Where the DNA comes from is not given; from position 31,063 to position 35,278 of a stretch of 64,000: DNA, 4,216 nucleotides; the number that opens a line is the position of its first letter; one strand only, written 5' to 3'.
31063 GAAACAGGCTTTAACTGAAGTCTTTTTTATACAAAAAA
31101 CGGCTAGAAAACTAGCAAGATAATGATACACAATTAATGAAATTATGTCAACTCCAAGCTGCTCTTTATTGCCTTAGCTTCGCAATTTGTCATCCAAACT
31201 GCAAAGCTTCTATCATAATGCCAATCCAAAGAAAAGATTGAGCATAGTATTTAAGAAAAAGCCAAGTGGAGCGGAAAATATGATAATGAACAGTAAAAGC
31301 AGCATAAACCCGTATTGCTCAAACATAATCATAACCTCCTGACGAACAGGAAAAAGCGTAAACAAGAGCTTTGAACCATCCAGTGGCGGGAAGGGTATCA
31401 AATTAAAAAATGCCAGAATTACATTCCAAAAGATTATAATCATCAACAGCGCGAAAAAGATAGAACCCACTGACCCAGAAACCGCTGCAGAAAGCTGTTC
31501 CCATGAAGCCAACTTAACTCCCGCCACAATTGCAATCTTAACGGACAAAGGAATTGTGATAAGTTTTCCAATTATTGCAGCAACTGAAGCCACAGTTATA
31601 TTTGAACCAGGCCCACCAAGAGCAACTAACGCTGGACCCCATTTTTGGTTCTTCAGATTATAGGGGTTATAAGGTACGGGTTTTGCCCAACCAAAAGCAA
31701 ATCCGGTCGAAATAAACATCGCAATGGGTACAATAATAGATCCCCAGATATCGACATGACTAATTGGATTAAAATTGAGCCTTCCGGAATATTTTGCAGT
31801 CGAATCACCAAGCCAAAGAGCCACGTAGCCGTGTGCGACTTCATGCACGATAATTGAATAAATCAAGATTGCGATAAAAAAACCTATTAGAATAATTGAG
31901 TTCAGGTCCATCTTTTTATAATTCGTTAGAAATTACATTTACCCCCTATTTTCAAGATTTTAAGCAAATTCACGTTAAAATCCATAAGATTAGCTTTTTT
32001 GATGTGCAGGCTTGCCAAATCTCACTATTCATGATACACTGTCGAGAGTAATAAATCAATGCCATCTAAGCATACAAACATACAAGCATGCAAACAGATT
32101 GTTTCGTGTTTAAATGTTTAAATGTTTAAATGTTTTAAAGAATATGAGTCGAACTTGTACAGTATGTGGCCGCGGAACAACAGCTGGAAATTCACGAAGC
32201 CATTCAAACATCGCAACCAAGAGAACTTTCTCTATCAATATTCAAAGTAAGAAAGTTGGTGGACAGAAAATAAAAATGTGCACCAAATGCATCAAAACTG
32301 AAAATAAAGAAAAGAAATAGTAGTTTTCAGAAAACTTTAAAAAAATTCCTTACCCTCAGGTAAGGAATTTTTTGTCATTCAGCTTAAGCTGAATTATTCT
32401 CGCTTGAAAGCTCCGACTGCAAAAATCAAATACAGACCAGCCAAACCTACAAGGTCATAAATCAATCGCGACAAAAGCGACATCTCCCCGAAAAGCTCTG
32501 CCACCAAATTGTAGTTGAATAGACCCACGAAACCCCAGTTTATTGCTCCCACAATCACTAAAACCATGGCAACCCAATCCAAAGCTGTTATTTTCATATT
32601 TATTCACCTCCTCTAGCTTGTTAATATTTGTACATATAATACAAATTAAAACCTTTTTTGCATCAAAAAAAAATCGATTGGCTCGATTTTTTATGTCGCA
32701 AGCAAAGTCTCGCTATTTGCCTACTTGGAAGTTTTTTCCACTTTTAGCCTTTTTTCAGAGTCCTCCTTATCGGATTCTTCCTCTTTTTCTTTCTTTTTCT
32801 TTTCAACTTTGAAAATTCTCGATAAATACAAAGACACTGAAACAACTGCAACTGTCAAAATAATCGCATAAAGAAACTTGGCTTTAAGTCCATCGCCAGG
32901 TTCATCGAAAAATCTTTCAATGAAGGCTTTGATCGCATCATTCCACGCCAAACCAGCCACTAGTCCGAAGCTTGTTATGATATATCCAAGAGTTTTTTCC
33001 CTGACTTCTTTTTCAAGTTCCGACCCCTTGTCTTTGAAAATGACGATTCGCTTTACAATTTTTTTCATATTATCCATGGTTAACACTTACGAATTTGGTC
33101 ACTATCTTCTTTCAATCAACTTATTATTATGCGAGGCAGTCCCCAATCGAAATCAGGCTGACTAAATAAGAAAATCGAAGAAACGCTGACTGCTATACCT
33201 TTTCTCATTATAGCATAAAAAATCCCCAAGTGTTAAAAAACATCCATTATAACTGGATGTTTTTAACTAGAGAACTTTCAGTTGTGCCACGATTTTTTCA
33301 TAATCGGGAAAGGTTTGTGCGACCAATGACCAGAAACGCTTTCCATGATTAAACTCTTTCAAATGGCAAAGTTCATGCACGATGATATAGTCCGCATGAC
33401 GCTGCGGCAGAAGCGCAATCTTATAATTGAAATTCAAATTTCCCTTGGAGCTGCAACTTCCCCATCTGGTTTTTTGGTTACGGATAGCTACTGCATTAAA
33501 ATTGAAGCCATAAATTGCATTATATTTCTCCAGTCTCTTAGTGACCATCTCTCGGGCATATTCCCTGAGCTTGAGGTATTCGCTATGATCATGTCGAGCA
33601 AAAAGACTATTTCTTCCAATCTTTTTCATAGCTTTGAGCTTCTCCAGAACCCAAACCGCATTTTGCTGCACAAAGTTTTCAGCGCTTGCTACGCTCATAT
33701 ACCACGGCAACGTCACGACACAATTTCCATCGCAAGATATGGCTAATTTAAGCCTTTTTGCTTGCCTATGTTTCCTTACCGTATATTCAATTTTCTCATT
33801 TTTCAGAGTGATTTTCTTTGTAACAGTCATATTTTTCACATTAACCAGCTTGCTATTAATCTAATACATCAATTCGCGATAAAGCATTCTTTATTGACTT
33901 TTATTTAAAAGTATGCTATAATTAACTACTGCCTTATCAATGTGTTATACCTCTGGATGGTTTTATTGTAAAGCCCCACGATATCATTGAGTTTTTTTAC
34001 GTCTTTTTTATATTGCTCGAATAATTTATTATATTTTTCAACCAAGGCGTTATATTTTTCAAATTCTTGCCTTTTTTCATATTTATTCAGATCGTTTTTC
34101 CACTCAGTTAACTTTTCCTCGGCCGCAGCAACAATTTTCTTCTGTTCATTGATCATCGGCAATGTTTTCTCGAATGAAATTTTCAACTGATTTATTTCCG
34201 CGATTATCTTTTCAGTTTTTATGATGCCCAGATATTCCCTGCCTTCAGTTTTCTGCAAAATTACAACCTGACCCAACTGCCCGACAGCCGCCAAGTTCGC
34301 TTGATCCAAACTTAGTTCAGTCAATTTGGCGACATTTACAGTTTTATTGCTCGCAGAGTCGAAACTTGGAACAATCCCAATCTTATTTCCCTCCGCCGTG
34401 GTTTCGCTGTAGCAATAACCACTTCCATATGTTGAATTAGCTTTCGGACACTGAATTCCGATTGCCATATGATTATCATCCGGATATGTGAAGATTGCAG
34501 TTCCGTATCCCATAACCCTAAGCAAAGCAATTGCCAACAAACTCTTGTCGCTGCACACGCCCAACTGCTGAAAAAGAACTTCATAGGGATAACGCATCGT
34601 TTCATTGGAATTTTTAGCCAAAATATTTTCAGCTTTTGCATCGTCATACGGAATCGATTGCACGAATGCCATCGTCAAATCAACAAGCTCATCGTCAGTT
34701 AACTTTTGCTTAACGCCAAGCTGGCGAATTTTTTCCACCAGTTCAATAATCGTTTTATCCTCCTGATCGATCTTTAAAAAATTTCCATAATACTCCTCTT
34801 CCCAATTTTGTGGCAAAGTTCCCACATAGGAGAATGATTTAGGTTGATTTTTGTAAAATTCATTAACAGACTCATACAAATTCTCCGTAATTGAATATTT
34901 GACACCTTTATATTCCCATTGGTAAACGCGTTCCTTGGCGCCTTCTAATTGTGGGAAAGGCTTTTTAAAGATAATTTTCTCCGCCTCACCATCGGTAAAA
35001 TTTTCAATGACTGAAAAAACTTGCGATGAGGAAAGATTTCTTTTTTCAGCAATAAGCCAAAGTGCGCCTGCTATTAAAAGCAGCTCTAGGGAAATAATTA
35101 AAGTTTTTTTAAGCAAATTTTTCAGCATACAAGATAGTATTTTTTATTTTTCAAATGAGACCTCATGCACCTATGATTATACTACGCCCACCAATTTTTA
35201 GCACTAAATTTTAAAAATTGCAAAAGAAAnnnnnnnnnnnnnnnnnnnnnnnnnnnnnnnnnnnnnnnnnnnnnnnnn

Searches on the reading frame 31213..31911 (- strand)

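Call 70: search_protein_families(library=pfam, proteins=[window:31213-31911:-], max_evalue=0.001)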
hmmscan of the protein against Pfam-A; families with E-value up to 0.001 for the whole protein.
window:31213-31911:- (232 aa): 1 family
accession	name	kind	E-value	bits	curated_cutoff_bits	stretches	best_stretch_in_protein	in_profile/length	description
PF02163.28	Peptidase_M50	-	1.2e-12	48.1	27.2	1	11-207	1-220/221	Peptidase family M50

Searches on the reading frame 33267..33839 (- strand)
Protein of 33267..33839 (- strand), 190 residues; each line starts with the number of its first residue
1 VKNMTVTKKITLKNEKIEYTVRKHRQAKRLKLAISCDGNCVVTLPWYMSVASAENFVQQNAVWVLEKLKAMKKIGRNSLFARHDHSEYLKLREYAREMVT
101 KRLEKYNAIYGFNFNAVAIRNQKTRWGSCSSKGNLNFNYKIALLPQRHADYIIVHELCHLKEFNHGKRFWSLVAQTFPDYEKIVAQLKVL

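Call 70: search_protein_families(library=pfam, proteins=[window:33267-33839:-], max_evalue=0.001)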
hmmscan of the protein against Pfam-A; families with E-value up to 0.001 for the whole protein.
window:33267-33839:- (190 aa): 2 families
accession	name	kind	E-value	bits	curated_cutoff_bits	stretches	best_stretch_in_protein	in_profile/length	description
PF01863.23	YgjP-like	-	3.8e-44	151.6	26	2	91-188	108-205/207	YgjP-like, metallopeptidase domain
PF05636.17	HIGH_NTase1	-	0.0003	20.6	27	1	27-74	53-99/402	HIGH Nucleotidyl Transferase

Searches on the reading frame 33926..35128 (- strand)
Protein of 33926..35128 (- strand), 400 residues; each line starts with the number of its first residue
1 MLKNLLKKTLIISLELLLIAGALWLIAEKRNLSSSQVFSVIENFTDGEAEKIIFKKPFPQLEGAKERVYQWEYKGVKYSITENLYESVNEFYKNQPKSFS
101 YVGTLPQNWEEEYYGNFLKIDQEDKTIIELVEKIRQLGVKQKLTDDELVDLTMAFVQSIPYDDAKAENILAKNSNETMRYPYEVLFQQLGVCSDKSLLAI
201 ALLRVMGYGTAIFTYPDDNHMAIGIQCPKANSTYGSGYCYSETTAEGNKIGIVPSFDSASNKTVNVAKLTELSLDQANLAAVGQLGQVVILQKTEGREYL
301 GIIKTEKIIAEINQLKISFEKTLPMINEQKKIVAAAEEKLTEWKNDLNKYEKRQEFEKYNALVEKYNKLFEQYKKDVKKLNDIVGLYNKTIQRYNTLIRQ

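Call 12: search_protein_families(library=ncbifam, proteins=[window:33926-35128:-], max_evalue=1)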
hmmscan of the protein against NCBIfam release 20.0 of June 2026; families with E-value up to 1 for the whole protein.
window:33926-35128:- (400 aa): 0 families

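Call 70: search_protein_families(library=pfam, proteins=[window:33926-35128:-], max_evalue=0.001)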
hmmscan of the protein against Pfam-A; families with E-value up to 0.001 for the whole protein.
window:33926-35128:- (400 aa): 3 families
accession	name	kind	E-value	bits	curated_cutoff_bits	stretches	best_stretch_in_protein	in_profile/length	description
PF04473.18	DUF553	-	1.5e-05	25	20.5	1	154-214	24-86/140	Transglutaminase-like domain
PF01841.26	Transglut_core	-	0.00027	21.6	23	0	154-210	24-72/108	Transglutaminase-like superfamily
PF09969.14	DUF2203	-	0.00087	20.4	24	0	320-383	9-72/122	Uncharacterized conserved protein (DUF2203)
